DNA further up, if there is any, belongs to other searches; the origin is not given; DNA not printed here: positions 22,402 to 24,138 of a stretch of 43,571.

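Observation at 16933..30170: AraC-associated, SusC/D-less deoxyhexose-glycan utilisation locus with a non-canonical enzyme set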

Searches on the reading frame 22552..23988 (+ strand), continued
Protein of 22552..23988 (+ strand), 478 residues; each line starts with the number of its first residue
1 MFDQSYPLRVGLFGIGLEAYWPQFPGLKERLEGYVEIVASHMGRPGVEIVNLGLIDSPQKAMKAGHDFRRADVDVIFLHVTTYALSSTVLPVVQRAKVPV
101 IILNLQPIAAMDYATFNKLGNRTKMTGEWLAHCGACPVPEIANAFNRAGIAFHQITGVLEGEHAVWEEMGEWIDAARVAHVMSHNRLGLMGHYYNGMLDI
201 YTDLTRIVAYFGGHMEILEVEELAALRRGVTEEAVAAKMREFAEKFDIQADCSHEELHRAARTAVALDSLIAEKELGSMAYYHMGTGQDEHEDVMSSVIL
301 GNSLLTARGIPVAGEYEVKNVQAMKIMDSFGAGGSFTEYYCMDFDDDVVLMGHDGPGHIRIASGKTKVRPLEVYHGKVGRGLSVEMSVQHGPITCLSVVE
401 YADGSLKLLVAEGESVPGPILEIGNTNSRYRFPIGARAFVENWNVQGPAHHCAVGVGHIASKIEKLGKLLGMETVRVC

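Call 59: find_encoding_contigs(protein=P0299, flank=9000, max_places=1)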
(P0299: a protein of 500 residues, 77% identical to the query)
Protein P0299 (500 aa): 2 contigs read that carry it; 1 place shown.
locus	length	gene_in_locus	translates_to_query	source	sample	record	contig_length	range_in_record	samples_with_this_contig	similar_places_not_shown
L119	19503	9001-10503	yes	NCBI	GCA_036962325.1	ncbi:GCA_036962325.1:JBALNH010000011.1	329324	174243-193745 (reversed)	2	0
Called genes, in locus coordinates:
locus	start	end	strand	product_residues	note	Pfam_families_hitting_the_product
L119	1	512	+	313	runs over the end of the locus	PF01557:FAA_hydrolase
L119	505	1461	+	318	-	PF00903:Glyoxalase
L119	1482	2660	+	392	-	PF08028:Acyl-CoA_dh_2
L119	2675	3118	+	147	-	-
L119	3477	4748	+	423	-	PF07690:MFS_1, PF13347:MFS_2, PF07690:MFS_1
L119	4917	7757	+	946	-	PF25788:Ig_Rha78A_N, PF08531:Bac_rhamnosid_N, PF05592:Bac_rhamnosid, PF17389:Bac_rhamnosid6H, PF17390:Bac_rhamnosid_C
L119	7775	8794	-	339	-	PF02311:AraC_binding, PF07883:Cupin_2, PF12833:HTH_18, PF00165:HTH_AraC (weak)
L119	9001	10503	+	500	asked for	-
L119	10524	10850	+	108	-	PF05336:rhaM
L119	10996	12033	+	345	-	PF13407:Peripla_BP_4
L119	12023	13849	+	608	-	PF02743:dCache_1, PF00672:HAMP, PF06580:His_kinase, PF02518:HATPase_c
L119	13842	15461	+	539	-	PF00072:Response_reg, PF12833:HTH_18, PF00165:HTH_AraC (weak)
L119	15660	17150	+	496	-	PF00005:ABC_tran, PF13304:AAA_21 (faint), PF00005:ABC_tran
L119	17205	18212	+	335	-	PF02653:BPD_transp_2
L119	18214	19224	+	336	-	PF02653:BPD_transp_2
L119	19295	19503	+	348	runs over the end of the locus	PF13407:Peripla_BP_4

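Call 60: search_solved_structures(query=L103:3515-5041:-, max_evalue=1)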
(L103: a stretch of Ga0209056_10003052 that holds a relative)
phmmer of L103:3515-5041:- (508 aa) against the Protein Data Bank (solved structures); distinct sequences matched with E-value up to 1: 13.
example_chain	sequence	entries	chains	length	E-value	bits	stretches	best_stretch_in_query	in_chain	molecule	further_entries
5z3k_A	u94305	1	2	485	1.6e-06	30.4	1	198-287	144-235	glucosidase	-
2bfg_A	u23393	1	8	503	0.00031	22.9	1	187-284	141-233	BETA-XYLOSIDASE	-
2bs9_A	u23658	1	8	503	0.00056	22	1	187-284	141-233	BETA-XYLOSIDASE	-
1w91_A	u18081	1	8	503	0.00056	22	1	187-284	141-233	BETA-XYLOSIDASE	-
8i0x_B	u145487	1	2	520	0.0092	18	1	205-284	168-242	Glycoside hydrolase family 39 beta-xylosidase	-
8i0j_A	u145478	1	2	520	0.0092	18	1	205-284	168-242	Glycoside hydrolase family 39 beta-xylosidase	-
1px8_A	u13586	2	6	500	0.015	17.3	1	203-291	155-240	Beta-xylosidase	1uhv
6uqj_A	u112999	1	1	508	0.016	17.2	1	200-310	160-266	Beta-xylosidase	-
6yyh_A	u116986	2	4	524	0.022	16.7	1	186-282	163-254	Beta-xylosidase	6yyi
4ekj_A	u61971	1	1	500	0.026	16.5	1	205-285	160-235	Beta-xylosidase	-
4m29_A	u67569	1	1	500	0.026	16.5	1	205-285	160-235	Beta-xylosidase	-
5aca_2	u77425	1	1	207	0.48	12.3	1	357-417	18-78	VP2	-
9g6v_2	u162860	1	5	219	0.53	12.2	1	357-417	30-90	Genome polyprotein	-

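Call 75: search_protein_families(library=pfam, proteins=[L082:8078-8821:+, L103:3515-5041:-, L097:8493-9599:+, L110:12405-13595:+, L119:10524-10850:+, L117:17557-18777:+], max_evalue=0.1)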
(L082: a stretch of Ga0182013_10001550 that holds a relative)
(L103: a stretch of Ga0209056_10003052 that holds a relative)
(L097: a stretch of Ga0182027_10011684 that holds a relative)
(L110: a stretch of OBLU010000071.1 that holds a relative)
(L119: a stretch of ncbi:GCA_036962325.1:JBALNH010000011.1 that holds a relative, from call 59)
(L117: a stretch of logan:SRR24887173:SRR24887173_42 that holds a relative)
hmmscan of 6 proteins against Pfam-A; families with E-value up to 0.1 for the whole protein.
L082:8078-8821:+ (248 aa): 0 families

L103:3515-5041:- (508 aa): 1 family
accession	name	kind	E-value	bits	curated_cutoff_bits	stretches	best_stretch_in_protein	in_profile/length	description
PF01229.23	Glyco_hydro_39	-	1.3e-10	41.2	26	1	187-294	138-239/472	Glycosyl hydrolases family 39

L097:8493-9599:+ (368 aa): 1 family
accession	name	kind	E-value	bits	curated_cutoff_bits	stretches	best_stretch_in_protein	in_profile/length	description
PF06379.18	RhaT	-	1.9e-69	235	27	1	5-359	5-341/344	L-rhamnose-proton symport protein (RhaT)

L110:12405-13595:+ (396 aa): 1 family
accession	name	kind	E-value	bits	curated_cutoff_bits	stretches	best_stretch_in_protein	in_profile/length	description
PF01261.30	AP_endonuc_2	-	2.6e-10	40.9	31.1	1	78-275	29-220/249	Xylose isomerase-like TIM barrel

L119:10524-10850:+ (108 aa): 2 families
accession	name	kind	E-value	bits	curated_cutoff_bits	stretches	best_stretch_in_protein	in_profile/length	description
PF05336.19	rhaM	-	1.8e-22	80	23.4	1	6-107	1-105/105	L-rhamnose mutarotase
PF01807.25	Zn_ribbon_DnaG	-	0.017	15.4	24.9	1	49-82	50-83/98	CHC2 zinc finger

L117:17557-18777:+ (406 aa): 3 families
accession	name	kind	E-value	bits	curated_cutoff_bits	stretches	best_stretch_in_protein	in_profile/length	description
PF01261.30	AP_endonuc_2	-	2.7e-10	40.8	31.1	1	88-266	28-193/249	Xylose isomerase-like TIM barrel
PF06134.17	RhaA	-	1.1e-05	25.2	22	1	90-351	114-368/417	L-rhamnose isomerase (RhaA)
PF13224.11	DUF4032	-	0.045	14.1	23.8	1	325-388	70-132/163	Domain of unknown function (DUF4032)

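Call 84: predict_structure(alignment_id=A4)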
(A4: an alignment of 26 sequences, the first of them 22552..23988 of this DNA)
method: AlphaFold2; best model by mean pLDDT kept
length: 478 residues; sequences in the alignment: 26
mean_pLDDT: 88.3   pTM: 0.90
mean pLDDT of the five models: 88.3, 87.2, 86.6, 85.7, 84.9
residues with pLDDT >= 90: 295; 70-90: 150; 50-70: 27; < 50: 6
segments of 3 or more residues with pLDDT < 50: 1-4
pLDDT, mean of each block of 10 residues (from residue 1): 66 95 93 95 92 96 97 96 89 95 85 77 85 85 93 90 85 95 91 58 76 86 96 98 94 94 97 94 80 89 91 87 94 83 91 80 89 65 88 94 89 90 75 95 85 93 96 94
secondary structure, 60 per line:
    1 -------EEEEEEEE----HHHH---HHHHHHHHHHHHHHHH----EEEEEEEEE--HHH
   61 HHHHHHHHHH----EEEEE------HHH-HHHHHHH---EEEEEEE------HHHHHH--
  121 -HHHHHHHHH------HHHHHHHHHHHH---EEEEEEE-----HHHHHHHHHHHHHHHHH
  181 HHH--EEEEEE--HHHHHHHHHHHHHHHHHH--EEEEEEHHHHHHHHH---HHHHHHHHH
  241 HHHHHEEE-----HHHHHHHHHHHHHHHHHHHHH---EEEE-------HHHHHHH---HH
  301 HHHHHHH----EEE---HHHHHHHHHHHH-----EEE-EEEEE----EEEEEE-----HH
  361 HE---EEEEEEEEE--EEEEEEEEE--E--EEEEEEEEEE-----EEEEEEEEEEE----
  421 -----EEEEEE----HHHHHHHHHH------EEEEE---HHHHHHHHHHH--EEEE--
elements in order: E8-15 H20-23 H27-42 E47-55 H58-70 E75-79 H90-96 E100-106 H113-118 H122-130 H137-148 E152-158 H164-183 E186-191 H194-211 E214-219 H220-228 H232-245 E246-248 H254-274 E278-281 H289-295 H299-307 E312-314 H318-329 E335-337 E339-343 E348-353 E366-374 E377-385 E391-400 E406-416 E426-431 H436-445 E452-456 H460-470 E473-476

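Call 86: fold_search(model_id=the predicted structure, library=pdb)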
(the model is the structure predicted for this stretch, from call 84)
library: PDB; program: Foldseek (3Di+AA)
matches with E <= 10: 1313; with E <= 0.001: 60
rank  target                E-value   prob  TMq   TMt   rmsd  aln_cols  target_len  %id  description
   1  7chl_F                1.7e-28  1.00  0.84  0.81   3.2       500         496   16  Crystal structure of hybrid Arabinose isomerase AI-10 (released 2021-10-20)
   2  4r1p_F                3.2e-28  1.00  0.85  0.82   3.3       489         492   17  Crystal Structure of Thermophilic Geobacillus kaustophilus L-Arabinose isomerase with Mn2+ (released 2015-08-12)
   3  4f2d_A                3.4e-28  1.00  0.85  0.82   3.2       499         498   16  Crystal Structure of Escherichia coli L-arabinose Isomerase (ECAI) complexed with Ribitol (released 2012-05-30)
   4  4r1o_F                3.8e-28  1.00  0.85  0.83   3.2       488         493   16  Crystal Structure of Thermophilic Geobacillus kaustophilus L-Arabinose isomerase (released 2015-08-12)
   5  7cyy_C                4.2e-28  1.00  0.84  0.81   3.2       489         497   16  Crystal structure of Arabinose isomerase from hybrid AI8 with Adonitol (released 2021-09-08)
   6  7chl_A                4.8e-28  1.00  0.83  0.80   3.4       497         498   17  Crystal structure of hybrid Arabinose isomerase AI-10 (released 2021-10-20)
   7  7cyy_E                5.0e-28  1.00  0.86  0.83   2.9       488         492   17  Crystal structure of Arabinose isomerase from hybrid AI8 with Adonitol (released 2021-09-08)
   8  7chl_B                5.0e-28  1.00  0.84  0.81   3.2       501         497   17  Crystal structure of hybrid Arabinose isomerase AI-10 (released 2021-10-20)
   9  4r1o_E                6.7e-28  1.00  0.85  0.82   3.3       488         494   16  Crystal Structure of Thermophilic Geobacillus kaustophilus L-Arabinose isomerase (released 2015-08-12)
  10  4r1o_A                9.9e-28  1.00  0.85  0.82   3.2       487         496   16  Crystal Structure of Thermophilic Geobacillus kaustophilus L-Arabinose isomerase (released 2015-08-12)
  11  7cyy_B                1.1e-27  1.00  0.86  0.83   3.0       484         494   16  Crystal structure of Arabinose isomerase from hybrid AI8 with Adonitol (released 2021-09-08)
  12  7cwv_B                1.2e-27  1.00  0.84  0.81   3.4       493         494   17  Crystal structure of Arabinose isomerase from hyper thermophilic bacterium Thermotoga maritima (TMAI) wt (released 2021-09-01)
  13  4r1q_B                1.3e-27  1.00  0.84  0.81   3.3       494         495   16  Crystal Structure of Thermophilic Geobacillus kaustophilus L-Arabinose isomerase in complex with L-arabitol (released 2015-08-12)
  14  7cyy_F                1.4e-27  1.00  0.84  0.82   3.2       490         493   16  Crystal structure of Arabinose isomerase from hybrid AI8 with Adonitol (released 2021-09-08)
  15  7ch3_B                1.8e-27  1.00  0.84  0.81   3.3       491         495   17  Crystal structure of Arabinose isomerase from hyper thermophilic bacterium Thermotoga maritima (TMAI) triple mutant (K (released 2021-10-20)
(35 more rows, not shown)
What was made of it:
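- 22552..23988 (+): Cytoplasmic AraA-fold aldose-ketose isomerase of an unnamed family linked to rhamnose loci. The AF2 model has pLDDT 88, with TM 0.85 to AraA at 16-17% identity and 0.73 to FucI (calls 84, 86).
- On L-arabinose isomerase (AraA, EC 5.3.1.4): TM 0.85 to AraA structures (call 86).
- Identity to solved AraA structures is 16-17% (call 86).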
